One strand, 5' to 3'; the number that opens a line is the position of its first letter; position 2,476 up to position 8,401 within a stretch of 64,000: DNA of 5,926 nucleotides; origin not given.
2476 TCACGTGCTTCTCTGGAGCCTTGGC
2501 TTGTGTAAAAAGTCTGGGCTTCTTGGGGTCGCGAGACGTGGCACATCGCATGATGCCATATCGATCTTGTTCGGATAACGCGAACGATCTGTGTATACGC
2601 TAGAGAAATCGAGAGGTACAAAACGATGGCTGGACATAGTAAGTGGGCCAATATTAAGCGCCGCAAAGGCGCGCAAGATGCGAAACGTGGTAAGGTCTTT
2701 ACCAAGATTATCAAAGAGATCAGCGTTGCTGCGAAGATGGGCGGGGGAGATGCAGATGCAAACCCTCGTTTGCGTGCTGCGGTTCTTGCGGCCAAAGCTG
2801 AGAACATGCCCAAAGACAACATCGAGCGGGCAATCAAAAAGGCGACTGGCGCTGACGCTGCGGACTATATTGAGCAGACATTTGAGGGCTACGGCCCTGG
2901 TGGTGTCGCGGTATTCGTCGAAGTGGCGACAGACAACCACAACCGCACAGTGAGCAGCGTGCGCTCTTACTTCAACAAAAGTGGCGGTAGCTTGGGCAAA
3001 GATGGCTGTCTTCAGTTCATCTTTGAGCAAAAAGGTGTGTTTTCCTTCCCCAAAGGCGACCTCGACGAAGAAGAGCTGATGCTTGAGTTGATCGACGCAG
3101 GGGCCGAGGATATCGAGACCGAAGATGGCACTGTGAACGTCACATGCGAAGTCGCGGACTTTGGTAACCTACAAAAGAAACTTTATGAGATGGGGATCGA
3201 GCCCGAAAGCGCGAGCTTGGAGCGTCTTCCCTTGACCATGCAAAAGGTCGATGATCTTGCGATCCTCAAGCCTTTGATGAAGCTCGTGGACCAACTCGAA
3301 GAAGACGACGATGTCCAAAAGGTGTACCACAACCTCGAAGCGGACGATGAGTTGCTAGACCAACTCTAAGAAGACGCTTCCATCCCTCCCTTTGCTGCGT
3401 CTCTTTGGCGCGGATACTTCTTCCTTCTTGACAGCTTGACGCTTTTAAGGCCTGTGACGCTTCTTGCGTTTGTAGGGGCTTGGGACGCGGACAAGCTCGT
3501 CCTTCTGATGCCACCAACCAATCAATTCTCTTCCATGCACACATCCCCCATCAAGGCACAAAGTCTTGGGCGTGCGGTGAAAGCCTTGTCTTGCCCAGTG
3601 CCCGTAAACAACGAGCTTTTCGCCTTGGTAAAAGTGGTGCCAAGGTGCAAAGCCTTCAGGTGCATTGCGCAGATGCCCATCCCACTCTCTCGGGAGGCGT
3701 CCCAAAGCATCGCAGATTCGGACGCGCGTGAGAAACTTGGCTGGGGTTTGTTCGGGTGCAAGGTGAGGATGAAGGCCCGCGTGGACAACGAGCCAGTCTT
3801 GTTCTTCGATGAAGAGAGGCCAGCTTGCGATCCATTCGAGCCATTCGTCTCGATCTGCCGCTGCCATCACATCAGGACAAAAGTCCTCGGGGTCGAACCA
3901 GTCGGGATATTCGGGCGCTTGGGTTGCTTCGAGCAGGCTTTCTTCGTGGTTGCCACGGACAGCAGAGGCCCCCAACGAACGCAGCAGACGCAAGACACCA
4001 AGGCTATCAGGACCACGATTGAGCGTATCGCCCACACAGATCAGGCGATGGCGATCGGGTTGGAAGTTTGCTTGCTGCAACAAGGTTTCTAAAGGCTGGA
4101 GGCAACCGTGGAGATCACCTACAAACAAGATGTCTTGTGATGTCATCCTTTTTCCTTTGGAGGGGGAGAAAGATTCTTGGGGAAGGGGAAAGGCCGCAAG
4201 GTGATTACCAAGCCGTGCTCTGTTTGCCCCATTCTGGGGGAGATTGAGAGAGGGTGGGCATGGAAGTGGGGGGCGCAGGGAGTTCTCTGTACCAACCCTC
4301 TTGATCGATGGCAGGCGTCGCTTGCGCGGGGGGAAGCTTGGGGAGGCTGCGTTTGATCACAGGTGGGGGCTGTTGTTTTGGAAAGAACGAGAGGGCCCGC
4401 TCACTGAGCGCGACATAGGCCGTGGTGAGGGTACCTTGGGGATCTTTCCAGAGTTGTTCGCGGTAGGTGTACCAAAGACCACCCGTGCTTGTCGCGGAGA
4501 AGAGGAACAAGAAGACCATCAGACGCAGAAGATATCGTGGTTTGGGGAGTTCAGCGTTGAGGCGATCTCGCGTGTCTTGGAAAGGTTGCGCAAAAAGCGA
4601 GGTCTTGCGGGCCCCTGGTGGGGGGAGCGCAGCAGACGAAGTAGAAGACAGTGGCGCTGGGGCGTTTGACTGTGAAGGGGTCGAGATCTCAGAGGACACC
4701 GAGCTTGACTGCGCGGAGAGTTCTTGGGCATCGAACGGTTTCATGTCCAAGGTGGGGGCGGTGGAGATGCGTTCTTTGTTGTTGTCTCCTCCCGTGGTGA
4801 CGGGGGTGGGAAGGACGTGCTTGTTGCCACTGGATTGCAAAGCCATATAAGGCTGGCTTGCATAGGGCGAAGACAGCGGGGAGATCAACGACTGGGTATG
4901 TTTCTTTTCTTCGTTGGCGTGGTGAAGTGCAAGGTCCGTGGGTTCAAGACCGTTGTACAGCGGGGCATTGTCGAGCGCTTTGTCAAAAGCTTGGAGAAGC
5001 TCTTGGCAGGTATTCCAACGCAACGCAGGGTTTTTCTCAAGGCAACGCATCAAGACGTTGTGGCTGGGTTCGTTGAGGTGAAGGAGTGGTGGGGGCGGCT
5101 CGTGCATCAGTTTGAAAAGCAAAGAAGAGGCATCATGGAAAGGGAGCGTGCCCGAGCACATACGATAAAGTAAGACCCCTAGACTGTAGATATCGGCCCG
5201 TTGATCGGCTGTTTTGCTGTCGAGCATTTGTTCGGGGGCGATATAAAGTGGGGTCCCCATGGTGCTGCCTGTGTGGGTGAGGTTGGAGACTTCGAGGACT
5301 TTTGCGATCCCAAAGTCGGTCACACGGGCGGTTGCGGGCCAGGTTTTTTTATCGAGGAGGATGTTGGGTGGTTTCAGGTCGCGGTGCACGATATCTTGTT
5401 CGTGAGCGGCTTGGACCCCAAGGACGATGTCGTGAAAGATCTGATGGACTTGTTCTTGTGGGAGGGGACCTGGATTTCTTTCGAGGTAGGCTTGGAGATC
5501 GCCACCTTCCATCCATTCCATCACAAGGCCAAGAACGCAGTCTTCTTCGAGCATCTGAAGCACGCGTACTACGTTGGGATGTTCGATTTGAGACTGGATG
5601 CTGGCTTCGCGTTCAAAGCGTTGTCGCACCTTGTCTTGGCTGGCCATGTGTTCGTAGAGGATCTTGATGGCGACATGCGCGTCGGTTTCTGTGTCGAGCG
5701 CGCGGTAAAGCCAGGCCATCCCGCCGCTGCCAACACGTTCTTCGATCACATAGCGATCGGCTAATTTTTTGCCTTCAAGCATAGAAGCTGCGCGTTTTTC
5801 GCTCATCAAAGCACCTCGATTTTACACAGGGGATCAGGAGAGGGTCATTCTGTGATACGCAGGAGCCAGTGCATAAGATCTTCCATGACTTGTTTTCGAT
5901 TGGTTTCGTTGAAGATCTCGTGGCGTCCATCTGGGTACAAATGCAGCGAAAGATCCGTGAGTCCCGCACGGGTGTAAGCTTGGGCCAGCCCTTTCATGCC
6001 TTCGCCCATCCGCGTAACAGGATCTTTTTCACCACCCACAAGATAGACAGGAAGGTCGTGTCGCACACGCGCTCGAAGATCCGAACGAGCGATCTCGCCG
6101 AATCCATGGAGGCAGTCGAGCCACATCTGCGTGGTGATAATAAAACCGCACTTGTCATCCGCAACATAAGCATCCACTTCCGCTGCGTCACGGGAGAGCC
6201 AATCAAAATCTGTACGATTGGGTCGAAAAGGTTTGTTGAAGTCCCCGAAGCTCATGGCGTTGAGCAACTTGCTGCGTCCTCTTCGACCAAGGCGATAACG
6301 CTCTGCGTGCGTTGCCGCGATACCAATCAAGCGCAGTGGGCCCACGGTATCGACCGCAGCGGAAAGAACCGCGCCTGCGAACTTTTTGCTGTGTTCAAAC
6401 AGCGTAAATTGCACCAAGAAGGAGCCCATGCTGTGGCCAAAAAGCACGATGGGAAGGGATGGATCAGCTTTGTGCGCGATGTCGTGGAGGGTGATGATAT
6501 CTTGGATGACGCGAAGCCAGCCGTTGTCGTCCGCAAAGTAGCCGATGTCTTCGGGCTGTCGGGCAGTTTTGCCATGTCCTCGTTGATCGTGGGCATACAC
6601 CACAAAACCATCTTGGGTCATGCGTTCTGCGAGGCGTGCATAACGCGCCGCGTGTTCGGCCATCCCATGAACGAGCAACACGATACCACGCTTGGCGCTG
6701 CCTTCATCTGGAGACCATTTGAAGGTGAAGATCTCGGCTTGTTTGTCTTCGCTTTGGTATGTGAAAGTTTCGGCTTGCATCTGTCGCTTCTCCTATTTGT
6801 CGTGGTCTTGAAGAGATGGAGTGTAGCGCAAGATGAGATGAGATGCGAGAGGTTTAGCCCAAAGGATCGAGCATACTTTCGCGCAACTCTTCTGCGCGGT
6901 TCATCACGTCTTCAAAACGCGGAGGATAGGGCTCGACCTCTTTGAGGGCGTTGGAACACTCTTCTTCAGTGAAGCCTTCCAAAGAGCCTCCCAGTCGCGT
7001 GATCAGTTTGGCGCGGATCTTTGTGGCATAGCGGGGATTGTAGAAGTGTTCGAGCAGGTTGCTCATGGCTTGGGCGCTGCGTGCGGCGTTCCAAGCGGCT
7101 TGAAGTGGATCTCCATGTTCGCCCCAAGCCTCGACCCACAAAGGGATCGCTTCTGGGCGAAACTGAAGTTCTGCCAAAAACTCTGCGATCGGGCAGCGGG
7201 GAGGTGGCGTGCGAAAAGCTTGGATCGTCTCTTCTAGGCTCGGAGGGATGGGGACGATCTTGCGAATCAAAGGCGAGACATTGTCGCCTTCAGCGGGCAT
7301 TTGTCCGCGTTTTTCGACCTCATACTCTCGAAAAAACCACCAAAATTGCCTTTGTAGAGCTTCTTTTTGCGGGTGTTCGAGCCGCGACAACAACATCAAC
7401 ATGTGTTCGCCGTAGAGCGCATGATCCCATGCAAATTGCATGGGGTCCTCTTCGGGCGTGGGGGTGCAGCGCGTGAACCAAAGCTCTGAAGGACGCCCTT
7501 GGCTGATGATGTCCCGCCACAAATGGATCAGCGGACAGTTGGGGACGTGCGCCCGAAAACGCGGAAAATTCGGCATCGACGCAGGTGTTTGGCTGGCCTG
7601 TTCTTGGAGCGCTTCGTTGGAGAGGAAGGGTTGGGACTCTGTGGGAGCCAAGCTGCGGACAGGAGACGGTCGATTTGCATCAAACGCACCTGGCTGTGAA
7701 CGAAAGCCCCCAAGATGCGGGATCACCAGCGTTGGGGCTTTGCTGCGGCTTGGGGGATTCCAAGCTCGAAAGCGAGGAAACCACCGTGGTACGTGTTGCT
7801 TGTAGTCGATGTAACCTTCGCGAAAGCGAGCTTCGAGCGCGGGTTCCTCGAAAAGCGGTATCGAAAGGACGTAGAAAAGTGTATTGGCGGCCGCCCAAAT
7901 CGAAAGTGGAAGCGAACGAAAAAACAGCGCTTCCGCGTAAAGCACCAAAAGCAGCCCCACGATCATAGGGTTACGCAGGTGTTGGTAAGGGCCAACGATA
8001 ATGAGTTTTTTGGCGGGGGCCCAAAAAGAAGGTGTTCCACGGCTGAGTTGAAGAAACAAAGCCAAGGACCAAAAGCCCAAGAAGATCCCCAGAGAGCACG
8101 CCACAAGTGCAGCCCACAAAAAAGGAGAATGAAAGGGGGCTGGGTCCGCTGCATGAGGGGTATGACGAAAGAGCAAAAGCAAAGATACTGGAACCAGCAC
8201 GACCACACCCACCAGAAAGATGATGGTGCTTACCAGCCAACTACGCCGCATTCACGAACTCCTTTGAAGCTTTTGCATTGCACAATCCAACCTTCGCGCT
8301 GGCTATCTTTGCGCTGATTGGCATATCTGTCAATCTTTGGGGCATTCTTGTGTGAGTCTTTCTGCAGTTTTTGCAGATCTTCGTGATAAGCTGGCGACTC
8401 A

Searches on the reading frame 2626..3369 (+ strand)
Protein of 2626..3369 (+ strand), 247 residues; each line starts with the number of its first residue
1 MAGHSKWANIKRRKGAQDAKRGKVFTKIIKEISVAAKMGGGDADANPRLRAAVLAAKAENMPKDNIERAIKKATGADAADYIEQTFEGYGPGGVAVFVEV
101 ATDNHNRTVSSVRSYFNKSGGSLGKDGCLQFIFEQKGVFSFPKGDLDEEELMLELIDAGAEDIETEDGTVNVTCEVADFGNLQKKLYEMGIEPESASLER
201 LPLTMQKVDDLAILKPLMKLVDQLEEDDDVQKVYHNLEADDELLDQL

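Call 66: search_protein_families(library=pfam, proteins=[window:2626-3369:+], max_evalue=0.0001)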
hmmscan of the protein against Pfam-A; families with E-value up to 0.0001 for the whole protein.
window:2626-3369:+ (247 aa): 2 families
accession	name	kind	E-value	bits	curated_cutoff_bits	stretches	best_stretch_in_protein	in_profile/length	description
PF01709.26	Transcrip_reg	-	2e-55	187.3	27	1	81-237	1-160/160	TACO1/YebC second and third domain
PF20772.2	TACO1_YebC_N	-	2.6e-34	117.9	36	1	5-75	1-72/73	TACO1/YebC protein N-terminal domain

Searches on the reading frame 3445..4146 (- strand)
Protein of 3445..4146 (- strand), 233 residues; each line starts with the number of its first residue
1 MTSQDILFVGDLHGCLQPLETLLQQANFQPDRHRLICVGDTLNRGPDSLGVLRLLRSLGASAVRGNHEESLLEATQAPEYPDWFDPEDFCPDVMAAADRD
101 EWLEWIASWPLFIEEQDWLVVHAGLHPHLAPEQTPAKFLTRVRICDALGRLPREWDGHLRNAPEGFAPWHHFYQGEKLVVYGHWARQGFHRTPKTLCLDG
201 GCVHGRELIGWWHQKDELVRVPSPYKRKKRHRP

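Call 66: search_protein_families(library=pfam, proteins=[window:3445-4146:-], max_evalue=0.0001)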
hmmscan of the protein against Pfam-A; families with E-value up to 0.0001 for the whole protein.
window:3445-4146:- (233 aa): 2 families
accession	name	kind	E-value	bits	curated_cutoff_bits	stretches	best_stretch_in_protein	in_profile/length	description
PF00149.33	Metallophos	-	7.6e-17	62.8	21.5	1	6-185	3-189/191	Calcineurin-like phosphoesterase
PF12850.12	Metallophos_2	-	7.6e-05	23.2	27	0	6-78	3-60/154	Calcineurin-like phosphoesterase superfamily domain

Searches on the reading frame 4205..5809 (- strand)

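Call 65: search_protein_families(library=pfam, proteins=[window:4205-5809:-], max_evalue=0.0001)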
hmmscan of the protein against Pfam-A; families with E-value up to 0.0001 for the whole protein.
window:4205-5809:- (534 aa): 3 families
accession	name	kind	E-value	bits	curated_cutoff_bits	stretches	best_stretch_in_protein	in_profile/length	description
PF00069.31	Pkinase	-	3.4e-52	177.9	31.7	1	20-273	1-259/263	Protein kinase domain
PF07714.23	PK_Tyr_Ser-Thr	-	4.7e-36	124.8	23.1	1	22-265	3-249/258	Protein tyrosine and serine/threonine kinase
PF03109.22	ABC1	-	1.7e-05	24.5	22.9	0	74-172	129-217/244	ABC1 atypical kinase-like domain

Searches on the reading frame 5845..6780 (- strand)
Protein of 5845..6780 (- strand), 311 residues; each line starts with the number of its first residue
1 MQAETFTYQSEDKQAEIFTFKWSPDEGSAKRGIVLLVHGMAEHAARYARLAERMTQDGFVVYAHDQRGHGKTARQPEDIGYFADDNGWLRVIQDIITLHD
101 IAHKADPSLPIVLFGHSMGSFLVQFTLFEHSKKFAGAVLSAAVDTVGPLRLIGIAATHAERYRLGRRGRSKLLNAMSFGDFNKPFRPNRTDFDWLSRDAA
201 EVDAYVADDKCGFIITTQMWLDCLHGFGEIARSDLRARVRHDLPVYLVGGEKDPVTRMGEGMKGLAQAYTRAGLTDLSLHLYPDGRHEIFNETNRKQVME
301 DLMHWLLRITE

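Call 66: search_protein_families(library=pfam, proteins=[window:5845-6780:-], max_evalue=0.0001)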
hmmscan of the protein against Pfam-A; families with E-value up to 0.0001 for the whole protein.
window:5845-6780:- (311 aa): 4 families
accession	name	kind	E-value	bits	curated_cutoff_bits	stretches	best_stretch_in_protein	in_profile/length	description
PF12146.15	Hydrolase_4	-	4.9e-50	170.5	27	1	30-294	3-239/239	Serine aminopeptidase, S33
PF12697.13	Abhydrolase_6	-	6.7e-16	60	26.3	1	34-293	1-210/217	Alpha/beta hydrolase family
PF00561.26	Abhydrolase_1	-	1.3e-14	54.9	25.8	1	33-290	2-241/245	alpha/beta hydrolase fold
PF00326.27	Peptidase_S9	-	9.3e-10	38.8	22.6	0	227-309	129-209/213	Prolyl oligopeptidase family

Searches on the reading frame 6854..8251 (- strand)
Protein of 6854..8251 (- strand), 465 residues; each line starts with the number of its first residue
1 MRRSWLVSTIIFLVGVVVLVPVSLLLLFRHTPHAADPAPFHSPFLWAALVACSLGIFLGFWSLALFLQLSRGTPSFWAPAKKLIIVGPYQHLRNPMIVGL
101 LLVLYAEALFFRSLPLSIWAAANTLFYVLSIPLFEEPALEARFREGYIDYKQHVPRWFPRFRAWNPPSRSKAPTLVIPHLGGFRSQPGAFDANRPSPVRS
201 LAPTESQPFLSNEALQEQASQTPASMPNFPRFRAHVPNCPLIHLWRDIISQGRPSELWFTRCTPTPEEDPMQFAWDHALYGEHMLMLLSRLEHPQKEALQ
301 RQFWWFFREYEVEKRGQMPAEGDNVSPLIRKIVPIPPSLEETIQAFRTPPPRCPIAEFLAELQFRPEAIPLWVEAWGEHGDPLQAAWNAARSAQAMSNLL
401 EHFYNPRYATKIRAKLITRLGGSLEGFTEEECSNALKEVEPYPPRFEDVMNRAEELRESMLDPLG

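Call 65: search_protein_families(library=pfam, proteins=[window:6854-8251:-], max_evalue=0.0001)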
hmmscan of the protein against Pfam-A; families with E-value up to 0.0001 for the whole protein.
window:6854-8251:- (465 aa): 1 family
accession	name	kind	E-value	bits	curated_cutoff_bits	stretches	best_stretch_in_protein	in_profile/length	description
PF04191.18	PEMT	-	6.1e-09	36.7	25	1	47-144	5-103/105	Phospholipid methyltransferase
